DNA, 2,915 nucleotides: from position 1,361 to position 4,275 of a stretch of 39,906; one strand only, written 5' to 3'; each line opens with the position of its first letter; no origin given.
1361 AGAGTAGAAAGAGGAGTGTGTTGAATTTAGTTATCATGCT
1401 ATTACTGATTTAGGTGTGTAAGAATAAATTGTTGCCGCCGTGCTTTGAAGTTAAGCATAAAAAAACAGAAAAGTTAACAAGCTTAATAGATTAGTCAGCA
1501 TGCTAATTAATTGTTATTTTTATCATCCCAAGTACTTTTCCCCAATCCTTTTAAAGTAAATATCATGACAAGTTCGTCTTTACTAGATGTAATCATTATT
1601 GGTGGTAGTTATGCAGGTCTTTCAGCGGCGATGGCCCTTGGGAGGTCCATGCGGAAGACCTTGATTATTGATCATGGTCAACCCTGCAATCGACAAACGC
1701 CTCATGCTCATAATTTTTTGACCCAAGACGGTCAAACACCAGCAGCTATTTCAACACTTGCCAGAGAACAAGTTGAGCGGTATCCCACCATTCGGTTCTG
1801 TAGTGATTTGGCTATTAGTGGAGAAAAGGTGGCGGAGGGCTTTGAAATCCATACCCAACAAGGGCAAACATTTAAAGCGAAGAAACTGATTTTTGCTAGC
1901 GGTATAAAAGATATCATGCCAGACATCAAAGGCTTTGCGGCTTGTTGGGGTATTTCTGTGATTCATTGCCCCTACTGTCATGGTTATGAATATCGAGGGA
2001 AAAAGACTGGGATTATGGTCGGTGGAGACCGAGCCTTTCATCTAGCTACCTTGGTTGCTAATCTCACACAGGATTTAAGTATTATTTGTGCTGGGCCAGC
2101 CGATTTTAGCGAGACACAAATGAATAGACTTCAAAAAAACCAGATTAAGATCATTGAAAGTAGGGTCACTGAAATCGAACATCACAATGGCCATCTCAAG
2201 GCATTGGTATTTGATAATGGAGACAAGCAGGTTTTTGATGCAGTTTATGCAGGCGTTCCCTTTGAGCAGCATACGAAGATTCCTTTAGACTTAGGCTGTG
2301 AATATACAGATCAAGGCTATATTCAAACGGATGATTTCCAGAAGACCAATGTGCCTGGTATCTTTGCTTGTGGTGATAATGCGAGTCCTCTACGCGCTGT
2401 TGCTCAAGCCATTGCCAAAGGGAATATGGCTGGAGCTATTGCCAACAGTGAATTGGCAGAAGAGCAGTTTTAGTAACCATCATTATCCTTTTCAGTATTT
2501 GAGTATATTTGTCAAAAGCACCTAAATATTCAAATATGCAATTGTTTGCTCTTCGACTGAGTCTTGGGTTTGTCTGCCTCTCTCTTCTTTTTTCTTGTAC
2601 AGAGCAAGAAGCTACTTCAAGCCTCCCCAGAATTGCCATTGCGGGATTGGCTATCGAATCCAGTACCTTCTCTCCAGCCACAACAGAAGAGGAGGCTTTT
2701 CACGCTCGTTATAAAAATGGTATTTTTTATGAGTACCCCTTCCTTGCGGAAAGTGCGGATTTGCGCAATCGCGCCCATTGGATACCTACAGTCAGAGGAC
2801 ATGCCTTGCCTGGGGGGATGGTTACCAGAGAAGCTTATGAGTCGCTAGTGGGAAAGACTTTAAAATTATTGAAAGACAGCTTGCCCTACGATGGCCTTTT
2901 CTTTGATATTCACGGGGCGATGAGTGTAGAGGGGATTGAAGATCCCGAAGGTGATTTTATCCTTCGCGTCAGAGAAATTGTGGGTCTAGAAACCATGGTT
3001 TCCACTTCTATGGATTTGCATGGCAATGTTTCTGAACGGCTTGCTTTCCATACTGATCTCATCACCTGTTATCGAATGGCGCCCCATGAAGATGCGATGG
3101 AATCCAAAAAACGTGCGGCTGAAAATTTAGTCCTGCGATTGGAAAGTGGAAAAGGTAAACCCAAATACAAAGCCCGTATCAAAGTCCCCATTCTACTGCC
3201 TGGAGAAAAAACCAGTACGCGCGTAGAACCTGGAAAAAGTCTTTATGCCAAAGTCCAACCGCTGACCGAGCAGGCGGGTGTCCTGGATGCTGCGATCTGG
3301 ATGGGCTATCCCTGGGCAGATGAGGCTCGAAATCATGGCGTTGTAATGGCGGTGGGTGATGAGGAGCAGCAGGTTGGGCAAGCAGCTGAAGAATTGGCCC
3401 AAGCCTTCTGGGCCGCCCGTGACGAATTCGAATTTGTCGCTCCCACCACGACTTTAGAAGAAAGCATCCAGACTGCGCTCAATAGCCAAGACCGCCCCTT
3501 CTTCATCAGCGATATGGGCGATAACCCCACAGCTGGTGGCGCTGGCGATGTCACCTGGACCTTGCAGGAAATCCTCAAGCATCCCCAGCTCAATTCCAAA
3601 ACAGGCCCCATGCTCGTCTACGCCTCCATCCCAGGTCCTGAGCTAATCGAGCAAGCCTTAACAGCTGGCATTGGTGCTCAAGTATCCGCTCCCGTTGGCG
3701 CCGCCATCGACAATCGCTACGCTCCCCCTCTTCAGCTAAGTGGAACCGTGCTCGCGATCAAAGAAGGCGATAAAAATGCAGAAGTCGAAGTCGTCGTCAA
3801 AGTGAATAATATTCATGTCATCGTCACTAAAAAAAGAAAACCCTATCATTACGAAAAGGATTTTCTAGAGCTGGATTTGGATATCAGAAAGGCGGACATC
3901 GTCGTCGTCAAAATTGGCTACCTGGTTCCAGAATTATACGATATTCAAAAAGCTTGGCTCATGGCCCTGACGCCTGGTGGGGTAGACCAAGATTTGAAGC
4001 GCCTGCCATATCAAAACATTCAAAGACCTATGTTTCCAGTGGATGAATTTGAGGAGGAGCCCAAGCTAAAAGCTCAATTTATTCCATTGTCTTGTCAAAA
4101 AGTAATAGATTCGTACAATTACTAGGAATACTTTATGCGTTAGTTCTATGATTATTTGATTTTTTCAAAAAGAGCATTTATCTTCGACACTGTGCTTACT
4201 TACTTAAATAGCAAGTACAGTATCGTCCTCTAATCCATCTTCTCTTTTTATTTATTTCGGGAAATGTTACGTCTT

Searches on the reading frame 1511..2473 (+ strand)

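Call 90: search_protein_families(library=pfam, proteins=[window:1511-2473:+], max_evalue=0.001)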
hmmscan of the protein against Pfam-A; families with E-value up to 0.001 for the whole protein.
window:1511-2473:+ (320 aa): 6 families
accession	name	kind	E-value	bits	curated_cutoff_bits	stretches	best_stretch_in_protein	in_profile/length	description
PF07992.20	Pyr_redox_2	-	1.7e-31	110.2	26.1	1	26-303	2-290/291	Pyridine nucleotide-disulphide oxidoreductase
PF13738.12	Pyr_redox_3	-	4.5e-11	43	30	1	106-288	109-305/305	Pyridine nucleotide-disulphide oxidoreductase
PF01266.30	DAO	-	1e-05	25.7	27.9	1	26-91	1-71/353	FAD dependent oxidoreductase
PF03486.20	HI0933_like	-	1.2e-05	25.3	50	0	26-60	2-36/244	HI0933-like protein Rossmann domain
PF00890.30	FAD_binding_2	-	3.1e-05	23.8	20.4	0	26-62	1-37/414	FAD binding domain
PF01134.28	GIDA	-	0.00029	20.5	22.1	0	26-55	1-30/391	Glucose inhibited division protein A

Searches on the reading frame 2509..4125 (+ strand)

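Call 90: search_protein_families(library=pfam, proteins=[window:2509-4125:+], max_evalue=0.001)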
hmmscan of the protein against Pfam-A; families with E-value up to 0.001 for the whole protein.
window:2509-4125:+ (538 aa): 2 families
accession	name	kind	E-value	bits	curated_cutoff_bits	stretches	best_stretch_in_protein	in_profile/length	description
PF07364.17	DUF1485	-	5.8e-98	328.2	22.8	1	41-323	1-289/290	Metallopeptidase family M81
PF07171.17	MlrC_C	-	6.2e-54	183.4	27.2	1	333-503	1-178/178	MlrC C-terminus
